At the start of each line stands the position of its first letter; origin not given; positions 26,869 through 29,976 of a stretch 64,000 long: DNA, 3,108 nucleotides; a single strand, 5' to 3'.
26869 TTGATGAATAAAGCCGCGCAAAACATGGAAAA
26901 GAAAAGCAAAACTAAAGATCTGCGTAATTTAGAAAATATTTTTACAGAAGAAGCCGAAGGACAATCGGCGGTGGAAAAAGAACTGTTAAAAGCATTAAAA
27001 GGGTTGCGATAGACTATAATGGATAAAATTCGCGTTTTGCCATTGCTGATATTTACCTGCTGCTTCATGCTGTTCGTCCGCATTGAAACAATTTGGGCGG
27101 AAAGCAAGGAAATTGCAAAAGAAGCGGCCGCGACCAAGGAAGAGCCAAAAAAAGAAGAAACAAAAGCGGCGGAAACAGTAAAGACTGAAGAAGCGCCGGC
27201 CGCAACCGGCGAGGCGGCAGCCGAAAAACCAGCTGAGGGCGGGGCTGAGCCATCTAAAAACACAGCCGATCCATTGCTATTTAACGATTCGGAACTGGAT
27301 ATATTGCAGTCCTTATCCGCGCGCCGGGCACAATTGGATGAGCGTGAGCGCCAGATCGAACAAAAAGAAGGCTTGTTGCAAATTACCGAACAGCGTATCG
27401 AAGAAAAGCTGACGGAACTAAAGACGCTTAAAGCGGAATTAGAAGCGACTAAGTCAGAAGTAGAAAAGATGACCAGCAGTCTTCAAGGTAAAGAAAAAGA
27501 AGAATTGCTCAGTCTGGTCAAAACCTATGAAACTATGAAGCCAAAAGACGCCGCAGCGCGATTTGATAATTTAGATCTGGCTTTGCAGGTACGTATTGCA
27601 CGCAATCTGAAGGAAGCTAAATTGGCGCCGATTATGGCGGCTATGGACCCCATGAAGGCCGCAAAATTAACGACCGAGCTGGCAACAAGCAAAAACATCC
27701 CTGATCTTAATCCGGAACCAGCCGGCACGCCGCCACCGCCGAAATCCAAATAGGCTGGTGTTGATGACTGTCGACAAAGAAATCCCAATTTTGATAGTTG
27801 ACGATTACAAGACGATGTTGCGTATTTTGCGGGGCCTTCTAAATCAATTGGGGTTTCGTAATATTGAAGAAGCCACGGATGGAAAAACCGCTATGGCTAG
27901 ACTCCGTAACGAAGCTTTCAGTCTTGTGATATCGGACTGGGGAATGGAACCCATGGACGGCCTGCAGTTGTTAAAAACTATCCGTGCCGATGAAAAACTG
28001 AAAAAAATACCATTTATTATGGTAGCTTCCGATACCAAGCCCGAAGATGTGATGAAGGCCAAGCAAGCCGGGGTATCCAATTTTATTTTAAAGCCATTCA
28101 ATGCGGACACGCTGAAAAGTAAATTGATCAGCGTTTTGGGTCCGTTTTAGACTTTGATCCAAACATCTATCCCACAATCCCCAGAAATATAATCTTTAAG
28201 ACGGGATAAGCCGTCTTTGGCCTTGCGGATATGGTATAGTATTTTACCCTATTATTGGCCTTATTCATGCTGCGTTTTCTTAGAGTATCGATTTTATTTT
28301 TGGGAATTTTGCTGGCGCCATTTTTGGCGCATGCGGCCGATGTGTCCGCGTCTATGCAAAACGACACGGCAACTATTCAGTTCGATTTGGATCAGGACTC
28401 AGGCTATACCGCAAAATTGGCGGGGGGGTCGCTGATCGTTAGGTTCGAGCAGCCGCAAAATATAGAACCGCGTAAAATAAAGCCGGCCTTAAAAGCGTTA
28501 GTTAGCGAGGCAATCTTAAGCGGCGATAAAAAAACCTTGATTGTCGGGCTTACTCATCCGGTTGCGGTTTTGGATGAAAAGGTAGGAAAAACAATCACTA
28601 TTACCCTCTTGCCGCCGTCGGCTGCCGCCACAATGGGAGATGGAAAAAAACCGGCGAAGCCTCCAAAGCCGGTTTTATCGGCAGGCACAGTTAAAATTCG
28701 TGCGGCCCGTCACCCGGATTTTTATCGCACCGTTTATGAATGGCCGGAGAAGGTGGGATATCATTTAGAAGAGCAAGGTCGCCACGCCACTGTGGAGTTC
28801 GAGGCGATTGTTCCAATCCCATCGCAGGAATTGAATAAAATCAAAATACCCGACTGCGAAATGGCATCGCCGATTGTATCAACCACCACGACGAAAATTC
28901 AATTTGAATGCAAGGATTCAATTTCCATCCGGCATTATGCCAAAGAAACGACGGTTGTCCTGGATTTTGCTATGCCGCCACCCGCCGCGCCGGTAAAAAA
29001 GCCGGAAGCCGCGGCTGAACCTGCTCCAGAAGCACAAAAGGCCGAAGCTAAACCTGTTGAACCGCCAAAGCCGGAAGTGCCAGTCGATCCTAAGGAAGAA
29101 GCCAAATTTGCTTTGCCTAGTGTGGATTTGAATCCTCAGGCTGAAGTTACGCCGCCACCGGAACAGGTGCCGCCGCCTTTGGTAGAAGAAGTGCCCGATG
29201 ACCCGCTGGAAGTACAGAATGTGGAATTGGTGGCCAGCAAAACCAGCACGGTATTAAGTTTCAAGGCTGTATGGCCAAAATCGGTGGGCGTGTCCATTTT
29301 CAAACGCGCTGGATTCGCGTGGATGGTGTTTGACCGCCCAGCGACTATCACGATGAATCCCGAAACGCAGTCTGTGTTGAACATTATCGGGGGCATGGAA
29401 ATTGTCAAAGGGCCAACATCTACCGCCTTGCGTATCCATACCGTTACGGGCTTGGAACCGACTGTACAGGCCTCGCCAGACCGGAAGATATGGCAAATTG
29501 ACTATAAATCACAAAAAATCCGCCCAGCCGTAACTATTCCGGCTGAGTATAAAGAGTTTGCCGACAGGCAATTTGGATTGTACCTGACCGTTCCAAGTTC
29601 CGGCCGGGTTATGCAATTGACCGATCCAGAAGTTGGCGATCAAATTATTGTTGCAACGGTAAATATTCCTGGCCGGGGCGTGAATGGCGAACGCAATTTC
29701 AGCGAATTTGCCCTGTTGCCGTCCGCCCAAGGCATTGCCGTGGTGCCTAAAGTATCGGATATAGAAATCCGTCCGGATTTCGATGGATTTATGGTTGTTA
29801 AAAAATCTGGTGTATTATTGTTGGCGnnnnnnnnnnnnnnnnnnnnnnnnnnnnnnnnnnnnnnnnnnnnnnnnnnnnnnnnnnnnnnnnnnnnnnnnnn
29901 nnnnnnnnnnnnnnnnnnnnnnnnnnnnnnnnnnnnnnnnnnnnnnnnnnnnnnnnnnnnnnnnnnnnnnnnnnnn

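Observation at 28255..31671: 1138-aa secreted Pro-rich/TPR protein embedded between cheY and fliP: candidate novel periplasmic flagellar scaffold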

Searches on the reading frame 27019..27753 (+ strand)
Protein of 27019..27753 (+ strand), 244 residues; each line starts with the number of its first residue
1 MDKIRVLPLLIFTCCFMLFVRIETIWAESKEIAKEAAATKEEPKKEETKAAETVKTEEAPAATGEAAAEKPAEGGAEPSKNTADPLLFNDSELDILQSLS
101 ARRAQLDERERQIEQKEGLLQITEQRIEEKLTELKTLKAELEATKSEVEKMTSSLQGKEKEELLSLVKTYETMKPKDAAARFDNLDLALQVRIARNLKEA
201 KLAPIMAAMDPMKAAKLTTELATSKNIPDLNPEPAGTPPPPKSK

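Call 7: search_protein_families(library=pfam, proteins=[window:27019-27753:+], max_evalue=0.001)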
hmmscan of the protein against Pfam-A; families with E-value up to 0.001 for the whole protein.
window:27019-27753:+ (244 aa): 1 family
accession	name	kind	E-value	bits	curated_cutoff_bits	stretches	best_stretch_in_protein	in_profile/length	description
PF03448.22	MgtE_N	-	0.0007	20.5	25.9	1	168-222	20-74/102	MgtE intracellular N domain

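Call 98: search_protein_families(library=ncbifam, proteins=[window:27019-27753:+], max_evalue=0.01)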
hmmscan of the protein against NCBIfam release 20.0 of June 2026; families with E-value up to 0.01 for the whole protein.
window:27019-27753:+ (244 aa): 4 families
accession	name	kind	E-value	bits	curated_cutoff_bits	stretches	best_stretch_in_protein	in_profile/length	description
NF047368.1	collar_FlbB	equivalog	8.4e-05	22.5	110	1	98-191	61-153/193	periplasmic-type flagellar collar protein FlbB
NF038350.1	taxis_HmpF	equivalog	0.0011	17.4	200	1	97-163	110-178/553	pilus motility taxis protein HmpF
NF047418.1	teichoic_AuxB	equivalog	0.0025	16.9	300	1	6-154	134-283/345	lipoteichoic acid stability factor AuxB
NF002244.0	PRK01156.1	equivalog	0.0025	15.9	847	1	80-162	172-255/895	DNA double-strand break repair ATPase Rad50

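Call 124: search_solved_structures(query=window:27019-27753:+, max_evalue=1)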
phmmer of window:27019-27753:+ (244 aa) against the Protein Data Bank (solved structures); distinct sequences matched with E-value up to 1: 1.
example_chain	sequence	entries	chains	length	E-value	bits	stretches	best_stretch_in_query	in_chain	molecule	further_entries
8uqf_A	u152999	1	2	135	0.73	13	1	88-177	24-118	designed cortisol-binding protein hcy129_mpnn5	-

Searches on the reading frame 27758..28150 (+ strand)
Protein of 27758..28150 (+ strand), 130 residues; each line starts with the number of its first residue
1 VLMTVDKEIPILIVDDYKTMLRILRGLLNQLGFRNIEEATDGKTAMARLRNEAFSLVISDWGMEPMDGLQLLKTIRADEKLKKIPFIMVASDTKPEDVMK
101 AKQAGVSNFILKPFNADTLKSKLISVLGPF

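Call 7: search_protein_families(library=pfam, proteins=[window:27758-28150:+], max_evalue=0.001)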
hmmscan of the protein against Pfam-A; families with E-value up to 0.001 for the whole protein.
window:27758-28150:+ (130 aa): 1 family
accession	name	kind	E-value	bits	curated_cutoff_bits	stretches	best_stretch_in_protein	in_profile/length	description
PF00072.30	Response_reg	-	3.2e-27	95.3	30.2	1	11-123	1-110/111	Response regulator receiver domain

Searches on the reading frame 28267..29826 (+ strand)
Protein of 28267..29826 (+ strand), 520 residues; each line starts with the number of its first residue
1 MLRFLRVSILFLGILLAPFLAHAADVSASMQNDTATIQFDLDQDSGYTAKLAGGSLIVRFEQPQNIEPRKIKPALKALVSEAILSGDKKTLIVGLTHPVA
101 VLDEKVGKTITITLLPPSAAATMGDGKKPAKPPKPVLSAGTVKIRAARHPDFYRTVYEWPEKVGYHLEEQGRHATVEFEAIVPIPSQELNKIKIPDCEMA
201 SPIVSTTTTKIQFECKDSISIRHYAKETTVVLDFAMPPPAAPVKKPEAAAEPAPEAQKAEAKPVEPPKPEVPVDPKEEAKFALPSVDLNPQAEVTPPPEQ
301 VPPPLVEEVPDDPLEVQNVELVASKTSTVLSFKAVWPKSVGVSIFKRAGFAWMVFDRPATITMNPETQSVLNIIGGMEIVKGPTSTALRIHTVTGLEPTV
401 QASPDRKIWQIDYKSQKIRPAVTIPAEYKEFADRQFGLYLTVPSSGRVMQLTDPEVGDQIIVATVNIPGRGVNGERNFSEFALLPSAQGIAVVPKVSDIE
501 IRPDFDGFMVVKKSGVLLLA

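Call 65: predict_structure(alignment_id=A3)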
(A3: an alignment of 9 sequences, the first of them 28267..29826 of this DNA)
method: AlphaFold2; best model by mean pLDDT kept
length: 520 residues; sequences in the alignment: 9
mean_pLDDT: 74.1   pTM: 0.48
mean pLDDT of the five models: 74.1, 73.7, 73.2, 72.8, 72.3
residues with pLDDT >= 90: 120; 70-90: 245; 50-70: 55; < 50: 100
segments of 3 or more residues with pLDDT < 50: 15-22, 120-139, 239-262, 264-309
pLDDT, mean of each block of 10 residues (from residue 1): 55 46 71 84 79 73 82 80 74 77 85 72 33 39 86 89 88 88 78 84 72 87 90 72 37 35 40 36 37 40 46 86 83 92 88 93 77 71 86 77 93 85 89 84 89 81 92 88 94 91 90 69
secondary structure, 60 per line:
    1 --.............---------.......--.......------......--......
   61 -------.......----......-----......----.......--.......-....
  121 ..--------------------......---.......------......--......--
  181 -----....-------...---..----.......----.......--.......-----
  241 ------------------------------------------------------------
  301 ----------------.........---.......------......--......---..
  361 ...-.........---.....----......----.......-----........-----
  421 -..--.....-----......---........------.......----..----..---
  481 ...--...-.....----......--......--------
elements in order: H3-15 E25-31 E34-40 E47-52 E55-60 H68-74 E79-84 E90-95 E100-106 E109-115 H117-122 E143-148 E152-158 E165-170 E173-178 H186-189 E197-199 E209-215 E220-226 E229-235 E317-325 E329-335 E342-347 E350-355 E359-363 H365-373 E377-381 E386-391 E396-402 E408-415 E426-430 E436-441 E445-452 E459-465 E481-483 E486-488 E490-494 E499-504 E507-512
